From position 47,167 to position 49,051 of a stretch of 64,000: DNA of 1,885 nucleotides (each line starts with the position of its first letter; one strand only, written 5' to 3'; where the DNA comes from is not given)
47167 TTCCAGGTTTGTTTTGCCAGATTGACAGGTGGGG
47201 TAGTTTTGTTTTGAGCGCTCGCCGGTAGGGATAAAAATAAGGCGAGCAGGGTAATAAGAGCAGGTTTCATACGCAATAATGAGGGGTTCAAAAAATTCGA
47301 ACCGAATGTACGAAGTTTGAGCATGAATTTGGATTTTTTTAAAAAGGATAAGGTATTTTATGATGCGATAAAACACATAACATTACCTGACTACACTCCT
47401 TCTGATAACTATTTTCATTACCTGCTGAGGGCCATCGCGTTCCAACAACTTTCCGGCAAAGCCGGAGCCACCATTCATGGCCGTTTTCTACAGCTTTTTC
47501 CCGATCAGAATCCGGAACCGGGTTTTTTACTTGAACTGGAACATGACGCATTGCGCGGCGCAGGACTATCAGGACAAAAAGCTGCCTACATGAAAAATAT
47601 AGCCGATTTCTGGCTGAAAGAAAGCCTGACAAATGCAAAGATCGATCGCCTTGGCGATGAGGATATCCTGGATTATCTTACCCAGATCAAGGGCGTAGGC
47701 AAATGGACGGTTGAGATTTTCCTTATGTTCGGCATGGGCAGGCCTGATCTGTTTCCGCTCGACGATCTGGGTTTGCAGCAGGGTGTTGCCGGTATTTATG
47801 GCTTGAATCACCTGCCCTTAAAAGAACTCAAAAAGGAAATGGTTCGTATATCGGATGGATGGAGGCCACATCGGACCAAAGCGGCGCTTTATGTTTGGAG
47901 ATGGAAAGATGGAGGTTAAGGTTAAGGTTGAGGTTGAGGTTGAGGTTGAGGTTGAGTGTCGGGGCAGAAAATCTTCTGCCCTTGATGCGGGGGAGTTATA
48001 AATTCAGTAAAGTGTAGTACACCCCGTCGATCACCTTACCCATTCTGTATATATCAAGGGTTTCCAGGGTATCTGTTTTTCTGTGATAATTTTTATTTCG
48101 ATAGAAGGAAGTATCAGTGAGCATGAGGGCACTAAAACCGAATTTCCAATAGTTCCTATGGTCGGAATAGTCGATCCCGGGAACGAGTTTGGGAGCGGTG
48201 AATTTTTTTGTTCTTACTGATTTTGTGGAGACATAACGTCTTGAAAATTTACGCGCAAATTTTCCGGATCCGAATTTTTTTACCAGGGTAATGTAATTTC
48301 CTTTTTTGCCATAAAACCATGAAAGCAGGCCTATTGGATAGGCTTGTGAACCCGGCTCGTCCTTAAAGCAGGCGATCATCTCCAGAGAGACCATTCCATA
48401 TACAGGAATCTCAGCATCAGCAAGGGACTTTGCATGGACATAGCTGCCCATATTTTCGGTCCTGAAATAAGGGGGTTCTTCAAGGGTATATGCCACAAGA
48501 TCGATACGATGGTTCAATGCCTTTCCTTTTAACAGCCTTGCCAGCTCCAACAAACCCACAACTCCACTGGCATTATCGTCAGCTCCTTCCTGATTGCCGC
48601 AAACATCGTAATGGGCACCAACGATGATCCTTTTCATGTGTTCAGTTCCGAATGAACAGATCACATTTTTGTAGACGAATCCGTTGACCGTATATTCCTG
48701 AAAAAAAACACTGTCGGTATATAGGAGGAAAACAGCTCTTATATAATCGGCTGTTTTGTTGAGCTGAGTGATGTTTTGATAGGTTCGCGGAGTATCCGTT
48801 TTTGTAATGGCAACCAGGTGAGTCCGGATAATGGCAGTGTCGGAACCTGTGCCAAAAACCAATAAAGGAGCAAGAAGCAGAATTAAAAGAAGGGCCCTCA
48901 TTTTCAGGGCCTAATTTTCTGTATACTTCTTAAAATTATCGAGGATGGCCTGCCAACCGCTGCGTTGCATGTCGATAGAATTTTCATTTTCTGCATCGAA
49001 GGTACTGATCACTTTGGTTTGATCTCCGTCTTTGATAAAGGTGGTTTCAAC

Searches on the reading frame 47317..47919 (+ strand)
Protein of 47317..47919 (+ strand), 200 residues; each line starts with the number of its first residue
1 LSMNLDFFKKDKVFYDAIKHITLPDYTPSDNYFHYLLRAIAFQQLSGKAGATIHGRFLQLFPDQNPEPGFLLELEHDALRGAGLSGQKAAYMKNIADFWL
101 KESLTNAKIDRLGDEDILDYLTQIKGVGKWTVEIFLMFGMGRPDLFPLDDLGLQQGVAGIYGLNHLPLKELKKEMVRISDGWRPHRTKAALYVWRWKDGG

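Call 51: search_protein_families(library=pfam, proteins=[window:47317-47919:+], max_evalue=0.001)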
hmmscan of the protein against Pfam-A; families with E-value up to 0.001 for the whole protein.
window:47317-47919:+ (200 aa): 1 family
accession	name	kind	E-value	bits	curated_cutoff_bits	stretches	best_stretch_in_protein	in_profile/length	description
PF00730.31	HhH-GPD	-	5.8e-09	36.7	26.2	1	38-170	2-97/108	HhH-GPD superfamily base excision DNA repair protein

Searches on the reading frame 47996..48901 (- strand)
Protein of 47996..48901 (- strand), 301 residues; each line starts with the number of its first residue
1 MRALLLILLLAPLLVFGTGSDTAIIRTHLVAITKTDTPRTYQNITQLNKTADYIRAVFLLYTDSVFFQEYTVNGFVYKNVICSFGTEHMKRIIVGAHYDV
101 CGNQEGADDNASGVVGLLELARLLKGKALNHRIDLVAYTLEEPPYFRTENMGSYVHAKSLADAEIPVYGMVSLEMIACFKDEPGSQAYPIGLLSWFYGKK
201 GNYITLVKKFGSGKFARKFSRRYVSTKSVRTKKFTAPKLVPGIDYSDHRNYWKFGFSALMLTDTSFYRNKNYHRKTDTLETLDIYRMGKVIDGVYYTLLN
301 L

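Call 51: search_protein_families(library=pfam, proteins=[window:47996-48901:-], max_evalue=0.001)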
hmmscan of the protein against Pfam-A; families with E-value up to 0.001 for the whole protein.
window:47996-48901:- (301 aa): 1 family
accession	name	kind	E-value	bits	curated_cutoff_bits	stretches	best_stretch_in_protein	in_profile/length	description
PF04389.22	Peptidase_M28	-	6.7e-21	75.3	21.3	1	79-295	1-190/193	Peptidase family M28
